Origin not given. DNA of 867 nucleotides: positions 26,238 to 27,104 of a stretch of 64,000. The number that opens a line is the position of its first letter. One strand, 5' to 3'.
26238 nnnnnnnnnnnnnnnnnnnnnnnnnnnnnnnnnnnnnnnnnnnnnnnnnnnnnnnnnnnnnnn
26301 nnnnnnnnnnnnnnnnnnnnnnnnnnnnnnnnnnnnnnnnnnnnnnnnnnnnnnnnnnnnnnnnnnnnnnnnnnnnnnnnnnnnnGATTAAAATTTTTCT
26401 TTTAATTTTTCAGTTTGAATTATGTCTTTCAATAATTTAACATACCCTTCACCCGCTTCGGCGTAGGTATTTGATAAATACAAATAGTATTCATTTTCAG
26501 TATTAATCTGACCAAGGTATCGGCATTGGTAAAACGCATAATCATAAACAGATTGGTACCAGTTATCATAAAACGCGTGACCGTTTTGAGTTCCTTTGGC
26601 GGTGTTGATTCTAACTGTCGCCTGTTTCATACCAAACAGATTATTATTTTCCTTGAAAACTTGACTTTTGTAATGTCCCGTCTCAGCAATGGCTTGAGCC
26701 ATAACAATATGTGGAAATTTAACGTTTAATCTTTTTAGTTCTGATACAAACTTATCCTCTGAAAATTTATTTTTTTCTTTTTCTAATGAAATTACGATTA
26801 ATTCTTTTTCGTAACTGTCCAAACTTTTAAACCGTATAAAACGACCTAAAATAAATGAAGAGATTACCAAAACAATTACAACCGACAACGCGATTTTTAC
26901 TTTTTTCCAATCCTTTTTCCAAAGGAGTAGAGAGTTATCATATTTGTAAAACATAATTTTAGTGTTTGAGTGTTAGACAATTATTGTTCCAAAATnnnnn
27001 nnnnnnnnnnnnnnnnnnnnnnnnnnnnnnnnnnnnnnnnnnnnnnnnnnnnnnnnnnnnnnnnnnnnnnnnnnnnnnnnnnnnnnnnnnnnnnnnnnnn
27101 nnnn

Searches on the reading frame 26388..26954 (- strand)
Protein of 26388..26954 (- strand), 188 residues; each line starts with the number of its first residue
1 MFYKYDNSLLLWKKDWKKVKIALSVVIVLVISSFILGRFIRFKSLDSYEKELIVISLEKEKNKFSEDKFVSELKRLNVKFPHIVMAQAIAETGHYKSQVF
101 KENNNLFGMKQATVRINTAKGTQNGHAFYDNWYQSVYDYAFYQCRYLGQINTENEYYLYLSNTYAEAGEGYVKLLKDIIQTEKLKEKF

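Call 4: search_protein_families(library=pfam, proteins=[window:26388-26954:-], max_evalue=0.01)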
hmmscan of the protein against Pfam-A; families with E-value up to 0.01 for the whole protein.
window:26388-26954:- (188 aa): 1 family
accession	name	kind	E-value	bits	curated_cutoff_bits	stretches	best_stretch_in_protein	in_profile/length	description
PF01832.25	Glucosaminidase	-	1.2e-13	52.2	30.2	1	69-183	4-122/123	Mannosyl-glycoprotein endo-beta-N-acetylglucosaminidase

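Call 6: search_protein_families(library=phrogs, proteins=[window:26388-26954:-], max_evalue=0.01)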
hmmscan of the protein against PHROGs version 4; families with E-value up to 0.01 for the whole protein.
window:26388-26954:- (188 aa): 7 families
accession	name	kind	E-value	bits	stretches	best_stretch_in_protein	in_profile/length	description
phrog_21890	-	lysis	1.1e-11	46.1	1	83-174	30-122/186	endolysin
phrog_3513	-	lysis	7.2e-06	25.2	1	78-183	662-786/1434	endolysin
phrog_12727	-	lysis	0.0002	21.7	1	80-140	24-97/393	endolysin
phrog_18032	-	lysis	0.00093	20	1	70-137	16-87/248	endolysin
phrog_10967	-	lysis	0.0013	19.5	1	80-164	25-105/266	endolysin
phrog_1309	-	lysis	0.0021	18.5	1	80-111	21-52/410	endolysin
phrog_5006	-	unknown function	0.0065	17.9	1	25-83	17-75/82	-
